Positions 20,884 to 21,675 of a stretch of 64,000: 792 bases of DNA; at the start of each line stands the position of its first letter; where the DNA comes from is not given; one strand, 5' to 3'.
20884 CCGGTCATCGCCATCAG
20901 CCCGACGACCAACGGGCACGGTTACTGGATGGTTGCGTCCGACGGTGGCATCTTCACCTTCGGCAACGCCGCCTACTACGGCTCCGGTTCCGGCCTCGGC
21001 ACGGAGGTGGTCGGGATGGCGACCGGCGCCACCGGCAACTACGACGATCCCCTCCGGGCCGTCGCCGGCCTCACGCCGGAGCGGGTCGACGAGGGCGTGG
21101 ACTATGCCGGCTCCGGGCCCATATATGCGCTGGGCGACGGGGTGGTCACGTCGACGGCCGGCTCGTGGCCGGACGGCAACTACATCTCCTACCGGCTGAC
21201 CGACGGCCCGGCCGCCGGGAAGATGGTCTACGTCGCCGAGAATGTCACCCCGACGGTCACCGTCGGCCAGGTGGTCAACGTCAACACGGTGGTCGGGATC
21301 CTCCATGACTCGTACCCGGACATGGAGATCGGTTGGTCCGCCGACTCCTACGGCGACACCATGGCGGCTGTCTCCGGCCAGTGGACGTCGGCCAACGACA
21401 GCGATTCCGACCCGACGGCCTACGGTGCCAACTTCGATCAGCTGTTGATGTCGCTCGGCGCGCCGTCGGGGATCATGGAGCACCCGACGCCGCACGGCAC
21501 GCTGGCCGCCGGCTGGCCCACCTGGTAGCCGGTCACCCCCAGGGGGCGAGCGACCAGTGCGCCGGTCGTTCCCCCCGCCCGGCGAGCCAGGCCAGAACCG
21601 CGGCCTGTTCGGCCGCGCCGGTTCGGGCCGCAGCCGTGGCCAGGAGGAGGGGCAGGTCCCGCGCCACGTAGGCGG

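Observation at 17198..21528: Two paralogous secreted propeller-like repeat proteins with swapped accessory domains flank an HxlR/GNAT pair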

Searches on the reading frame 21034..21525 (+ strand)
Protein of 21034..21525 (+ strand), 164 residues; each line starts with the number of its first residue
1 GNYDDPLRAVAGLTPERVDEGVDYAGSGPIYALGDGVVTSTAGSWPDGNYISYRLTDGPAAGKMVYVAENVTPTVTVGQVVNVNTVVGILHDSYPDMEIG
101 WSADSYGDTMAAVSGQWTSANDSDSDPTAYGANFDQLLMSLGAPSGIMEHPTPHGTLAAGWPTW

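Call 50: search_solved_structures(query=A3, max_evalue=10, show_alignments=3)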
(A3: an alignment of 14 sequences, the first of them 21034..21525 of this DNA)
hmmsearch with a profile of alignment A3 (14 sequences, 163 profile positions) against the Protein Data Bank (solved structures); distinct sequences matched with E-value up to 10: 9.
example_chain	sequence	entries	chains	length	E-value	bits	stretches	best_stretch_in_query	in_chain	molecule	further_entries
9gy1_A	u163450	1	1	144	0.11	15.5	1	15-88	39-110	Peptidase, M23 family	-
5ahw_A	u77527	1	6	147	0.35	14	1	18-95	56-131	UNIVERSAL STRESS PROTEIN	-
9v1j_si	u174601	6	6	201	0.45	13.6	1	13-86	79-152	40S ribosomal protein S7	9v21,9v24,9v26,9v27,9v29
6ue4_A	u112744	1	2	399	0.75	12.9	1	19-53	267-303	ShyA endopeptidase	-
6u2a_A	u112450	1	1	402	0.76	12.9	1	19-53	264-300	ShyA endopeptidase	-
4iyt_A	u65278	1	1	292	0.86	12.7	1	44-145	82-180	LukS-PV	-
1t5r_A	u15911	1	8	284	0.89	12.6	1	44-145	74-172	LukS-PV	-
3m6y_A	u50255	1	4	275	0.96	12.5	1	54-142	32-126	4-Hydroxy-2-oxoglutarate aldolase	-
8s3m_A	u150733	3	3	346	1.3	12.1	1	27-84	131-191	Lytic endopeptidase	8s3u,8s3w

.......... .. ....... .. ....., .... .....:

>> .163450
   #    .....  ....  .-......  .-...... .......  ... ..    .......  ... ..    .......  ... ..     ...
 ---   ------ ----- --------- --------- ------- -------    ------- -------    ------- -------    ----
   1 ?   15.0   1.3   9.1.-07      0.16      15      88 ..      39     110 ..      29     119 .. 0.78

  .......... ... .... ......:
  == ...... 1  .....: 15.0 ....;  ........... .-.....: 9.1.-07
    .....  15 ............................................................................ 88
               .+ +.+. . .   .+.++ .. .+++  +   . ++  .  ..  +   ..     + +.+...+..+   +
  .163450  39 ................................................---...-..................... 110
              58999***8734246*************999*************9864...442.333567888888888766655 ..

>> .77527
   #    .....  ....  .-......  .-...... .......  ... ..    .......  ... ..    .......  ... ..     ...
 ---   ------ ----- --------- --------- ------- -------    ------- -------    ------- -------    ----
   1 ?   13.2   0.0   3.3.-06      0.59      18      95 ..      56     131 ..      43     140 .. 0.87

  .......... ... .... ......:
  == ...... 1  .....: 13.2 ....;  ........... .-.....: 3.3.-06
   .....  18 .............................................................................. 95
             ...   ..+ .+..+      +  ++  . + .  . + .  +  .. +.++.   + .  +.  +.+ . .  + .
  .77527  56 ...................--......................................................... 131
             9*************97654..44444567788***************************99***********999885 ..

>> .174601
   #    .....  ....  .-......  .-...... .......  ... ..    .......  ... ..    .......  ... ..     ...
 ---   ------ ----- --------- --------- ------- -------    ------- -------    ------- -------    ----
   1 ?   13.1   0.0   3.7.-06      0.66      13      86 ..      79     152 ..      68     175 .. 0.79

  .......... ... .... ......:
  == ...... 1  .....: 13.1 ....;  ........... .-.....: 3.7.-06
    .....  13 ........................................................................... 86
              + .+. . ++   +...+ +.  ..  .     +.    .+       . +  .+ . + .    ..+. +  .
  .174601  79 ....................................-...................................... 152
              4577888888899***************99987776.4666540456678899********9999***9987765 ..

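Call 57: search_protein_representatives(alignment_id=A3)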
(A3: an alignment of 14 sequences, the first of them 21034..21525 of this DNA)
Query: 14 sequences, 163 profile positions. Proteins with E-value up to 0.001 (for the whole library): 1717; up to 1e-10: 1267; up to 1e-30: 413. The best 150 are listed.
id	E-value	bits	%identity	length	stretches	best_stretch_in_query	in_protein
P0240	1.2e-85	301.7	-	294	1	1-163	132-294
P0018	9.2e-80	282.5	-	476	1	1-163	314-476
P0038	4.4e-77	273.8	-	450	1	1-163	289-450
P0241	5.2e-70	250.8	-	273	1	1-163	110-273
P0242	2.4e-68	245.4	-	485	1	1-163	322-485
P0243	2.1e-62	226.1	-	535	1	1-163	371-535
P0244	7.6e-59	214.5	-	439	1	1-163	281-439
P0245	1.0e-57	210.8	-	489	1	1-163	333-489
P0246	9.3e-57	207.7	-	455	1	1-163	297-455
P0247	9.6e-57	207.7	-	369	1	2-163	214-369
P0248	1.5e-56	207.0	-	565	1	2-162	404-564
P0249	3.6e-56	205.8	-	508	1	1-163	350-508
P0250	5.0e-56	205.3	-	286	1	2-151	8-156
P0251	2.3e-55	203.2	-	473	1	1-163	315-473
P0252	4.1e-55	202.4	-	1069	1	1-163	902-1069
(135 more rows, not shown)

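Call 61: search_protein_families(library=pfam, alignment_id=A4, max_evalue=0.001)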
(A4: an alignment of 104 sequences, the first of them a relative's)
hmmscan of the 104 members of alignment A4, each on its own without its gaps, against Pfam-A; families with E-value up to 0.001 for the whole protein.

A. member 1, P0252 (1069 aa): 0 families

B. families by the number of members that match (of 104 scanned): 21 families
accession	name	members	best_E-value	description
PF01551.29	Peptidase_M23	18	1.6e-06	Peptidase family M23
PF18013.6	Phage_lysozyme2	7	6.1e-30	Phage tail lysozyme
PF01464.25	SLT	4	3.6e-05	Transglycosylase SLT domain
PF13406.11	SLT_2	3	1.5e-15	Transglycosylase SLT domain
PF01832.25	Glucosaminidase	2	6.8e-33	Mannosyl-glycoprotein endo-beta-N-acetylglucosaminidase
PF01476.26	LysM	2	7.9e-19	LysM domain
PF03984.19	DUF346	2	5.5e-10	Repeat of unknown function (DUF346)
PF23473.1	LysM3_LYK4_5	2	2.1e-05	LYK4/5 LysM3 domain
PF00933.27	Glyco_hydro_3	1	3.5e-41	Glycosyl hydrolase family 3 N terminal domain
PF08310.17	LGFP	1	2.7e-34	LGFP repeat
PF00041.27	fn3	1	4.7e-19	Fibronectin type III domain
PF03372.29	Exo_endo_phos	1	3e-13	Endonuclease/Exonuclease/phosphatase family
PF13946.11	DUF4214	1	2.5e-11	Domain of unknown function (DUF4214)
PF18896.5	SLT_3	1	1.1e-10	Lysozyme like domain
PF13472.12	Lipase_GDSL_2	1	4e-09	GDSL-like Lipase/Acylhydrolase family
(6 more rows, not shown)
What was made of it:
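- On Peptidase M23 (C-terminal domain of B): Phage_lysozyme2 ×7, SLT/SLT_2/SLT_3 ×8, Glucosaminidase ×2, LysM ×2, PG_binding_1 and LGFP among 104 representatives (call 61).
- It also accompanies lysozyme and SLT domains, as true M23 domains do (call 61).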

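Call 62: search_protein_families(library=phrogs, proteins=[window:21034-21525:+], max_evalue=0.01)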
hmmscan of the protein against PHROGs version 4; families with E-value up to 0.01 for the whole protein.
window:21034-21525:+ (164 aa): 0 families

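Call 71: search_solved_structures(query=A6, max_evalue=10, show_alignments=3)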
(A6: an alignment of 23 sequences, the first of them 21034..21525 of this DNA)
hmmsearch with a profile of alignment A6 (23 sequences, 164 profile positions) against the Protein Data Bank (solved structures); distinct sequences matched with E-value up to 10: 6.
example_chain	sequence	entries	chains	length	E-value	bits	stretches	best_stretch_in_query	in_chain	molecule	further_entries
9gy1_A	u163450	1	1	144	0.011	18.6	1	16-94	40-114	Peptidase, M23 family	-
5kvp_A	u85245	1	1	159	0.1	15.6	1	20-100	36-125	Zoocin A endopeptidase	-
1lab_A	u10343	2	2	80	0.68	12.9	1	60-100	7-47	DIHYDROLIPOAMIDE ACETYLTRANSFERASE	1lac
6v4b_A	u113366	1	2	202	0.97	12.4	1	53-110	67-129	Neur_chan_LBD domain-containing protein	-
9au3_A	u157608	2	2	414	1.3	11.9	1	65-109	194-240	6'-epimerase, C-6' aminotransferase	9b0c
9aue_A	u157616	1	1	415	1.3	11.9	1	65-109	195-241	6'-epimerase, C-6' aminotransferase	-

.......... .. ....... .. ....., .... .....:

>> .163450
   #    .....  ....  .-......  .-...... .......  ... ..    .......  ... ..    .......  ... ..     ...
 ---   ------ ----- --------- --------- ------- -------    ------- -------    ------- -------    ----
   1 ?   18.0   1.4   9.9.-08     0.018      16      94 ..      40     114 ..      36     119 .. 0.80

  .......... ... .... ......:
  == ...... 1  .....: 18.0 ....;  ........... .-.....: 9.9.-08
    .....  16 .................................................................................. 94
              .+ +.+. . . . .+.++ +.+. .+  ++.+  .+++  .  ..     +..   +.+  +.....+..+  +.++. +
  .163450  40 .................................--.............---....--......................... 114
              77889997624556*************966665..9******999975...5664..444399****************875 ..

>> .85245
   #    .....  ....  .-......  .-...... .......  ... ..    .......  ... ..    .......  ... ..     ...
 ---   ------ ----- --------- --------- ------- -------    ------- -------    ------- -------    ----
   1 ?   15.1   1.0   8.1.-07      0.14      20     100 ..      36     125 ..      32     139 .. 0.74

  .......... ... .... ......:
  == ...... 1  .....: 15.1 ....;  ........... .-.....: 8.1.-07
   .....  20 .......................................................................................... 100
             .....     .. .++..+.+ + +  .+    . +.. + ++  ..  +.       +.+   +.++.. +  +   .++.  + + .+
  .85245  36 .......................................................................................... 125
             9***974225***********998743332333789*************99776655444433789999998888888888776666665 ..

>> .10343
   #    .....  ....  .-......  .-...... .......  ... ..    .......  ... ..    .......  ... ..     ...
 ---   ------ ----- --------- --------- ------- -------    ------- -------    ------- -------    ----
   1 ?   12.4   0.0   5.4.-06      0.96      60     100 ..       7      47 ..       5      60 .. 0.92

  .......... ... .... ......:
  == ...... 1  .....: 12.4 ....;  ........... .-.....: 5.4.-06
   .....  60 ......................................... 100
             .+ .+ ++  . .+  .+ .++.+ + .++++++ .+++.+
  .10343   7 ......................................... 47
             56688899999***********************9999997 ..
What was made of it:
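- On Peptidase M23 (C-terminal domain of B): The profile reaches solved M23 chains at E 0.011 and 0.1, and a lipoyl (hybrid-barrel) domain at 0.68 (call 71).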

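Call 90: search_dna_similar(query=window:21034-21525:+, collection=phages, mode=protein, max_evalue=0.001, max_rows=25)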
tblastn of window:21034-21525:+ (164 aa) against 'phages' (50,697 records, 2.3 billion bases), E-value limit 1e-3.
No match.
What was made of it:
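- Tried and rejected: tblastn of B's C-domain against 50,697 deposited phages: no match (call 90).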
